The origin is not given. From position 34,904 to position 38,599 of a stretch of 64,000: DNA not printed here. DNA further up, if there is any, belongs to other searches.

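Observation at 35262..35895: PBP1A carries a C-terminal tail built from about 10 tandem 39-bp repeats (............/P)n plus a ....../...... microsatellite; distal copies have drifted out of frame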

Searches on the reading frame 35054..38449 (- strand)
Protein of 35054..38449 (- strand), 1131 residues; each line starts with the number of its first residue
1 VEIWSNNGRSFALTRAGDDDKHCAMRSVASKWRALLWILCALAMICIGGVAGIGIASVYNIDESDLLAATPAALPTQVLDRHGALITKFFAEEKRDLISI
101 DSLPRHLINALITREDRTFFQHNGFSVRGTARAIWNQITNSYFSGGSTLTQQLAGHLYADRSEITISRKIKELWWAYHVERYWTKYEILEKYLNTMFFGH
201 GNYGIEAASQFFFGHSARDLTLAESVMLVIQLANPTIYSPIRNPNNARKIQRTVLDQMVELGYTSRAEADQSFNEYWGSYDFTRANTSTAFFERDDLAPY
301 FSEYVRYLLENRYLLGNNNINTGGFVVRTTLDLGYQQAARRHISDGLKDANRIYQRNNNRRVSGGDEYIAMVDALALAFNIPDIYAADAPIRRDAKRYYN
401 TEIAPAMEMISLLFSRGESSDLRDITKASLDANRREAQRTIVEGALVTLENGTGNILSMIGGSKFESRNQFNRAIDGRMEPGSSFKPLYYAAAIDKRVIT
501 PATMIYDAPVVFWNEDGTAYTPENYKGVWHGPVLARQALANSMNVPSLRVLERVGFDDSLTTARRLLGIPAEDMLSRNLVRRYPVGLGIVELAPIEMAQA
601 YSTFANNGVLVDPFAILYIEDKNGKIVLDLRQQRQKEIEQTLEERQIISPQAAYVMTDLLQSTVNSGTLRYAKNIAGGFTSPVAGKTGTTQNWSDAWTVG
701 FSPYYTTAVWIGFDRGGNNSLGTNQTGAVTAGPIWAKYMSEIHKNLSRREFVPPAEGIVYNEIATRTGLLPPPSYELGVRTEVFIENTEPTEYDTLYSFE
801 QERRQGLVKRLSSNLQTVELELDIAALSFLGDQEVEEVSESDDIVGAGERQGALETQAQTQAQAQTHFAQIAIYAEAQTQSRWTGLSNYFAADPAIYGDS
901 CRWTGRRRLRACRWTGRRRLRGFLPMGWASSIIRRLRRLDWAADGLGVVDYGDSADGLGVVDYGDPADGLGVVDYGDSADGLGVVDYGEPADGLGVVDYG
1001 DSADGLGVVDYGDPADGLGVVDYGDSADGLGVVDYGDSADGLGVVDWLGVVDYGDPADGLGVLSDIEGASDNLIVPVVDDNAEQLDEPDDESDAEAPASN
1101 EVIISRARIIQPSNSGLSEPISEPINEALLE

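Call 5: search_protein_families(library=pfam, proteins=[window:35054-38449:-], max_evalue=0.01)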
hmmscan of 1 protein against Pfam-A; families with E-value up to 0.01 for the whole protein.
window:35054-38449:- (1131 aa): 2 families
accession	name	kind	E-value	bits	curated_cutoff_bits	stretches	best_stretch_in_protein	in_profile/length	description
PF00912.28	Transgly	-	2.7e-56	190.2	27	1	83-258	2-177/178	Transglycosylase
PF00905.27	Transpeptidase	-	6.1e-31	108.2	22.1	1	444-712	1-274/299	Penicillin binding protein transpeptidase domain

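Call 6: find_homologous_proteins(query=window:35054-38449:-)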
Query window:35054-38449:- (1131 aa): 4514 proteins with E <= 0.001 among 8000 candidates; the best 120 are listed.
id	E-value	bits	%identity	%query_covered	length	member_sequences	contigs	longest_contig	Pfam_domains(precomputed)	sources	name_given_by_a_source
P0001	0.0e+0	2551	100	99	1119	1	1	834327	PF00912.29,PF00905.28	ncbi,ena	-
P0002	0.0e+0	2178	85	98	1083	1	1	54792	PF00912.29,PF00905.28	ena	-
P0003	0.0e+0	1215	67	70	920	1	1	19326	PF00912.29,PF00905.28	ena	-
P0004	0.0e+0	1160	63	70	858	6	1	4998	PF00912.29,PF00905.28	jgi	jgi:penicillin-binding protein 1A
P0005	0.0e+0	1160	63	70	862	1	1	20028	PF00912.29,PF00905.28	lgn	-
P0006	0.0e+0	1156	63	70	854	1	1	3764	PF00912.29,PF00905.28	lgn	-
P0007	0.0e+0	1155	61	72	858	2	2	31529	PF00912.29,PF00905.28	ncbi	ncbi:MAG: penicillin-binding protein 1A [Spirochaetaceae bacterium]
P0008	0.0e+0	1154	62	71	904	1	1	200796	PF00912.29,PF00905.28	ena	-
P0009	0.0e+0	1153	61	70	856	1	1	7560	PF00912.29,PF00905.28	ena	-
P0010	0.0e+0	1152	62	71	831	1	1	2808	PF00912.29,PF00905.28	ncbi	ncbi:MAG: penicillin-binding protein 1A, partial [Alkalispirochaeta sp.]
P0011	0.0e+0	1152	62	71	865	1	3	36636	PF00912.29,PF00905.28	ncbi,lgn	ncbi:MAG: penicillin-binding protein 1A [Alkalispirochaeta sp.]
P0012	0.0e+0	1150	62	71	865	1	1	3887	PF00912.29,PF00905.28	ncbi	ncbi:MAG: penicillin-binding protein 1A [Alkalispirochaeta sp.]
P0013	0.0e+0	1150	61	72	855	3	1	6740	PF00912.29,PF00905.28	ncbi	ncbi:MAG: penicillin-binding protein 1A [Spirochaetaceae bacterium]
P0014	0.0e+0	1145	62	70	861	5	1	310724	PF00912.29,PF00905.28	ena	-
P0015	0.0e+0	1144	63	70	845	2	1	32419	PF00912.29,PF00905.28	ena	-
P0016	0.0e+0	1143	62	70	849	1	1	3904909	PF00912.29,PF00905.28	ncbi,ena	-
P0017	0.0e+0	1143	62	71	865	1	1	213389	PF00912.29,PF00905.28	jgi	-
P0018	0.0e+0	1142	62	71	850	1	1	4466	PF00912.29,PF00905.28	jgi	jgi:penicillin-binding protein 1A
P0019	0.0e+0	1142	62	71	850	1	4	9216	PF00912.29,PF00905.28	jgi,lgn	jgi:penicillin-binding protein 1A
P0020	0.0e+0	1141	60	74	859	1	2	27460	PF00912.29,PF00905.28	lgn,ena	-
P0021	0.0e+0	1140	61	70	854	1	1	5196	PF00912.29,PF00905.28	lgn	-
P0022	0.0e+0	1140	62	71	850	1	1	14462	PF00912.29,PF00905.28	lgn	-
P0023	0.0e+0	1138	62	70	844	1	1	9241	PF00912.29,PF00905.28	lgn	-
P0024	0.0e+0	1137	61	70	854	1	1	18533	PF00912.29,PF00905.28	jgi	jgi:penicillin-binding protein 1A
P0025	0.0e+0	1135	61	70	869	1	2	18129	PF00912.29,PF00905.28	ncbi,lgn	ncbi:MAG: penicillin-binding protein 1A [Alkalispirochaeta sp.]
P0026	0.0e+0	1134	61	70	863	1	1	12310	PF00912.29,PF00905.28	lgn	-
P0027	0.0e+0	1134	61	70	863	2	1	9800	PF00912.29,PF00905.28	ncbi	-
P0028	0.0e+0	1131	61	70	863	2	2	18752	PF00912.29,PF00905.28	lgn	-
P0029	0.0e+0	1130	61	71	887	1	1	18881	PF00912.29,PF00905.28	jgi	-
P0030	0.0e+0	1130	63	69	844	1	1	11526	PF00912.29,PF00905.28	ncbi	-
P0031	0.0e+0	1129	61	70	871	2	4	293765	PF00912.29,PF00905.28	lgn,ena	-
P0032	0.0e+0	1128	61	70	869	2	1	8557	PF00912.29,PF00905.28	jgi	jgi:penicillin-binding protein 1A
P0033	0.0e+0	1128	61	70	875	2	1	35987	PF00912.29,PF00905.28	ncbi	ncbi:MAG: PBP1A family penicillin-binding protein [Alkalispirochaeta sp.]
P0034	0.0e+0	1126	61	71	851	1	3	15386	PF00912.29,PF00905.28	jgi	jgi:penicillin-binding protein 1A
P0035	0.0e+0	1125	61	71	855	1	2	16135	PF00912.29,PF00905.28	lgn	-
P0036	0.0e+0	1125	62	69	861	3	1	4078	PF00912.29,PF00905.28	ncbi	-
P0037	0.0e+0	1125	60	70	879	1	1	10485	PF00912.29,PF00905.28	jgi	-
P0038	0.0e+0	1124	60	71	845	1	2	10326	PF00912.29,PF00905.28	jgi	jgi:penicillin-binding protein 1A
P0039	0.0e+0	1122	62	69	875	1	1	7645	PF00912.29,PF00905.28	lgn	-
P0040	0.0e+0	1121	61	69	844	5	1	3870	PF00912.29,PF00905.28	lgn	-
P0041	0.0e+0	1118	61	70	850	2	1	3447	PF00912.29,PF00905.28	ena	-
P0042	0.0e+0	1117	60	70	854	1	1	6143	PF00912.29,PF00905.28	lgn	-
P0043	0.0e+0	1116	60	70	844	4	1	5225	PF00912.29,PF00905.28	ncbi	ncbi:MAG: penicillin-binding protein 1A [Spirochaetota bacterium]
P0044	0.0e+0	1115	59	71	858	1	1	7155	PF00912.29,PF00905.28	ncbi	-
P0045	0.0e+0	1113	60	70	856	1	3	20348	PF00912.29,PF00905.28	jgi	jgi:penicillin-binding protein 1A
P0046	0.0e+0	1113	60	70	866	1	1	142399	PF00912.29,PF00905.28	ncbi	-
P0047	0.0e+0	1113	60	70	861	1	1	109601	PF00912.29,PF00905.28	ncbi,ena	-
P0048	0.0e+0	1112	60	71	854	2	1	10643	PF00912.29,PF00905.28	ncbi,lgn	-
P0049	0.0e+0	1112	60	70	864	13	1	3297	PF00912.29,PF00905.28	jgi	jgi:penicillin-binding protein 1A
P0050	0.0e+0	1112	59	71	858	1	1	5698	PF00912.29,PF00905.28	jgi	-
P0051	0.0e+0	1111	60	71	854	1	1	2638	PF00912.29,PF00905.28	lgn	-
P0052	0.0e+0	1111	60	70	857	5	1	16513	PF00912.29,PF00905.28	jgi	jgi:penicillin-binding protein 1A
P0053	0.0e+0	1108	60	70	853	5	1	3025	PF00912.29,PF00905.28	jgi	jgi:penicillin-binding protein 1A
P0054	0.0e+0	1107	60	69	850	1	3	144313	PF00912.29,PF00905.28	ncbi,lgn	ncbi:MAG: penicillin-binding protein 1A [Spirochaetaceae bacterium]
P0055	0.0e+0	1106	60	71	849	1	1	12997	PF00912.29,PF00905.28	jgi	jgi:penicillin-binding protein 1A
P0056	0.0e+0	1105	61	69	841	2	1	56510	PF00912.29,PF00905.28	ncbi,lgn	-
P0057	0.0e+0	1100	59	70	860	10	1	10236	PF00912.29,PF00905.28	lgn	-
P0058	0.0e+0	1096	59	71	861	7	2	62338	PF00912.29,PF00905.28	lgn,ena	-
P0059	0.0e+0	1094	59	71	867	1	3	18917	PF00912.29,PF00905.28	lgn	-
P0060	0.0e+0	1093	61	69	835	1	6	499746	PF00912.29,PF00905.28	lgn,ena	-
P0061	0.0e+0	1092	60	69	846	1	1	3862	PF00912.29,PF00905.28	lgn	-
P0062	0.0e+0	1087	58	71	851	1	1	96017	PF00912.29,PF00905.28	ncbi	-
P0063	0.0e+0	1086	60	69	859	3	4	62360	PF00912.29,PF00905.28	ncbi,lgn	ncbi:MAG: penicillin-binding protein 1A [Spirochaetota bacterium]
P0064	0.0e+0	1084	59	71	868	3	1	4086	PF00912.29,PF00905.28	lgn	-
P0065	0.0e+0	1083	59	70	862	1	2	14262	PF00912.29,PF00905.28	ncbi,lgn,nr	ncbi:MAG: PBP1A family penicillin-binding protein [Spirochaetaceae bacterium]|nr:MAG: PBP1A family p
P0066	0.0e+0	1081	58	70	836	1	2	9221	PF00912.29,PF00905.28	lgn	-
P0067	0.0e+0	1081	59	70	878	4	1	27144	PF00912.29,PF00905.28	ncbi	-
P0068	0.0e+0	1081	59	70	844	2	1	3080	PF00912.29,PF00905.28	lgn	-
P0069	0.0e+0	1079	58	73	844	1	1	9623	PF00912.29,PF00905.28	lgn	-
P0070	0.0e+0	1079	60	69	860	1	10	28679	PF00912.29,PF00905.28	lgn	-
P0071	0.0e+0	1077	58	69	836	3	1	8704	PF00912.29,PF00905.28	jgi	jgi:penicillin-binding protein 1A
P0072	0.0e+0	1076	59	70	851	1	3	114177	PF00912.29,PF00905.28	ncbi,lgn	ncbi:MAG: penicillin-binding protein 1A [bacterium]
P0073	0.0e+0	1073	59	69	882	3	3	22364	PF00912.29,PF00905.28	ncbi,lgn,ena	-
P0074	0.0e+0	1073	58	70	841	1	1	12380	PF00912.29,PF00905.28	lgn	-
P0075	0.0e+0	1071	60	69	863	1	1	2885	PF00912.29,PF00905.28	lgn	-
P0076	0.0e+0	1068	59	69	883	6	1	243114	PF00912.29,PF00905.28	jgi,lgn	-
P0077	0.0e+0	1067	59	70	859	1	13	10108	PF00912.29,PF00905.28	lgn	-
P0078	0.0e+0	1067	59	69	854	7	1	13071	PF00912.29,PF00905.28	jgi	jgi:penicillin-binding protein 1A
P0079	0.0e+0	1064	58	71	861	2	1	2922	PF00912.29,PF00905.28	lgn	-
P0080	0.0e+0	1059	58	69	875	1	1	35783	PF00912.29,PF00905.28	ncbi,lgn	-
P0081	0.0e+0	1059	59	70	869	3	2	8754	PF00912.29,PF00905.28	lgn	-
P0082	0.0e+0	1058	59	70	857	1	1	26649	PF00912.29,PF00905.28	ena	-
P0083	0.0e+0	1058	58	70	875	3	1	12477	PF00912.29,PF00905.28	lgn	-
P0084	0.0e+0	1056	59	67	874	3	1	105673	PF00912.29,PF00905.28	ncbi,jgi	-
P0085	0.0e+0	1056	58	70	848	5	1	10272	PF00912.29,PF00905.28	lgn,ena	-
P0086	0.0e+0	1056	59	68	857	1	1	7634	PF00912.29,PF00905.28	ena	-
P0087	0.0e+0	1055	58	70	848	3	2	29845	PF00912.29,PF00905.28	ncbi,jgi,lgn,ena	jgi:penicillin-binding protein 1A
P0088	0.0e+0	1055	59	68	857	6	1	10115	PF00912.29,PF00905.28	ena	-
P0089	0.0e+0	1054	59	70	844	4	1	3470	PF00912.29,PF00905.28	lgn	-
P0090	0.0e+0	1054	59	69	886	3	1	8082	PF00912.29,PF00905.28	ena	-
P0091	0.0e+0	1054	59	69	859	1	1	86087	PF00912.29,PF00905.28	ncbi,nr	ncbi:MAG: PBP1A family penicillin-binding protein [Spirochaetaceae bacterium]|nr:MAG: PBP1A family p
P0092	0.0e+0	1053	58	69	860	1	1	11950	PF00912.29,PF00905.28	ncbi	-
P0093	0.0e+0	1051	59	68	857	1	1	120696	PF00912.29,PF00905.28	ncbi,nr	ncbi:MAG: PBP1A family penicillin-binding protein [Spirochaetaceae bacterium]|nr:MAG: PBP1A family p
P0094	0.0e+0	1049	57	70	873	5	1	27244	PF00912.29,PF00905.28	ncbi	-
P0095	0.0e+0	1044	60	67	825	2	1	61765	PF00912.29,PF00905.28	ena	-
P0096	0.0e+0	1041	59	67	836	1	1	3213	PF00912.29,PF00905.28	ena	-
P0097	0.0e+0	1040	58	69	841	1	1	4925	PF00912.29,PF00905.28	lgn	-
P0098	0.0e+0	1035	61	67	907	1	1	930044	PF00912.29,PF00905.28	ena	-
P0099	0.0e+0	1032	57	69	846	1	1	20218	PF00912.29,PF00905.28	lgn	-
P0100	0.0e+0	1032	57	70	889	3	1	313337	PF00912.29,PF00905.28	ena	-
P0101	0.0e+0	1025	56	71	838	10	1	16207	PF00912.29,PF00905.28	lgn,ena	-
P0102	2.1e-295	1001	56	70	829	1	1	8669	PF00912.29,PF00905.28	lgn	-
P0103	6.4e-294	996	55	70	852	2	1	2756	PF00912.29,PF00905.28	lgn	-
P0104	7.4e-294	996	55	71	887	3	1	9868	PF00912.29,PF00905.28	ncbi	-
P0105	2.1e-293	995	55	69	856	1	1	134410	PF00912.29,PF00905.28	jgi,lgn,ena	-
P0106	1.3e-292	992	56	69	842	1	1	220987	PF00912.29,PF00905.28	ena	-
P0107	2.5e-289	981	56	68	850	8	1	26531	PF00912.29,PF00905.28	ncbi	-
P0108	3.5e-288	977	55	69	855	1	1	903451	PF00912.29,PF00905.28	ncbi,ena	-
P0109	3.5e-288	977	54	69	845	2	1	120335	PF00912.29,PF00905.28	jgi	jgi:penicillin-binding protein 1A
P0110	9.0e-288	976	54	69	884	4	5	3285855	PF00912.29,PF00905.28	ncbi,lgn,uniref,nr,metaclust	ncbi:penicillin-binding protein, 1A family [Spirochaeta africana DSM 8902]|uniref:peptidoglycan glyc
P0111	4.0e-287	974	54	71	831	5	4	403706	PF00912.29,PF00905.28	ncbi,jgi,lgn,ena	-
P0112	1.7e-286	972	54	68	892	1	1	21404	PF00912.29,PF00905.28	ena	-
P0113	4.8e-285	967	52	76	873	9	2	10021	PF00912.29,PF00905.28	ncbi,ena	-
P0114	1.8e-284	965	54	69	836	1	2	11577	PF00912.29,PF00905.28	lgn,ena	-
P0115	3.1e-284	964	53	72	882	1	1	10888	PF00912.29,PF00905.28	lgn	-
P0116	5.3e-284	963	52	72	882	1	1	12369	PF00912.29,PF00905.28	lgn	-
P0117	8.4e-284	963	54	71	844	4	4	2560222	PF00912.29,PF00905.28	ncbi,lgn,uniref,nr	ncbi:penicillin-binding protein, 1A family [Spirochaeta thermophila DSM 6578]|uniref:peptidoglycan g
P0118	1.9e-283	962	53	71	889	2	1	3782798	PF00912.29,PF00905.28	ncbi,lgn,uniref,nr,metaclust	ncbi:penicillin-binding protein 1A [Salinispira pacifica]|uniref:peptidoglycan glycosyltransferase n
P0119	5.3e-281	954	54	69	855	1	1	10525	PF00912.29,PF00905.28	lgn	-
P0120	5.6e-281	953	53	70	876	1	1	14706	PF00912.29,PF00905.28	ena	-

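Call 7: find_related_loci(query=window:35054-38449:-, collection=genome_contigs, flank=6000)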
Query window:35054-38449:- (1131 aa) in genome_contigs; peptide patterns used: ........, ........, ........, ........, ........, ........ (x = any residue, [..] = any of these).
56 stretches matched a pattern, but none encodes a relative of the query by tblastn (E <= 1e-3).

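Call 9: find_encoding_contigs(protein=P0002, flank=6000, max_places=6)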
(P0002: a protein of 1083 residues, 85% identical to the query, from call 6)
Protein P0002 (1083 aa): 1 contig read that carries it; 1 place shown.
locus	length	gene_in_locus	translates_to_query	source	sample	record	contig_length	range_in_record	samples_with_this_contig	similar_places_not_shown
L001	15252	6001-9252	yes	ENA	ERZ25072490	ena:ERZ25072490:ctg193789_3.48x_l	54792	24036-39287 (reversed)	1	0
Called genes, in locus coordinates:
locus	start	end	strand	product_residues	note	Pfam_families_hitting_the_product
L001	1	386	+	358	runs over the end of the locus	PF00070:Pyr_redox (faint), PF07992:Pyr_redox_2, PF13434:Lys_Orn_oxgnase (faint), PF13738:Pyr_redox_3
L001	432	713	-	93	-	PF04248:NTP_transf_9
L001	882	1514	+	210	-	PF04263:TPK_catalytic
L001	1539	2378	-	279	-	-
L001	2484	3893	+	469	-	PF00291:PALP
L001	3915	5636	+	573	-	PF03485:Arg_tRNA_synt_N, PF00750:tRNA-synt_1d, PF05746:DALR_1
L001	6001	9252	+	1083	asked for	PF00912:Transgly, PF00905:Transpeptidase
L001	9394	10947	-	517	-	PF05262:Borrelia_P83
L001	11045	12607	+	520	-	PF18663:Pallilysin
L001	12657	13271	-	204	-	PF01048:PNP_UDP_1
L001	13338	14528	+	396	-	-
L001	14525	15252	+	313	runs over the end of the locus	PF10111:Glyco_tranf_2_2 (faint), PF13641:Glyco_tranf_2_3 (faint), PF00535:Glycos_transf_2 (weak)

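Call 10: find_encoding_contigs(protein=P0001, flank=3000, max_places=6)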
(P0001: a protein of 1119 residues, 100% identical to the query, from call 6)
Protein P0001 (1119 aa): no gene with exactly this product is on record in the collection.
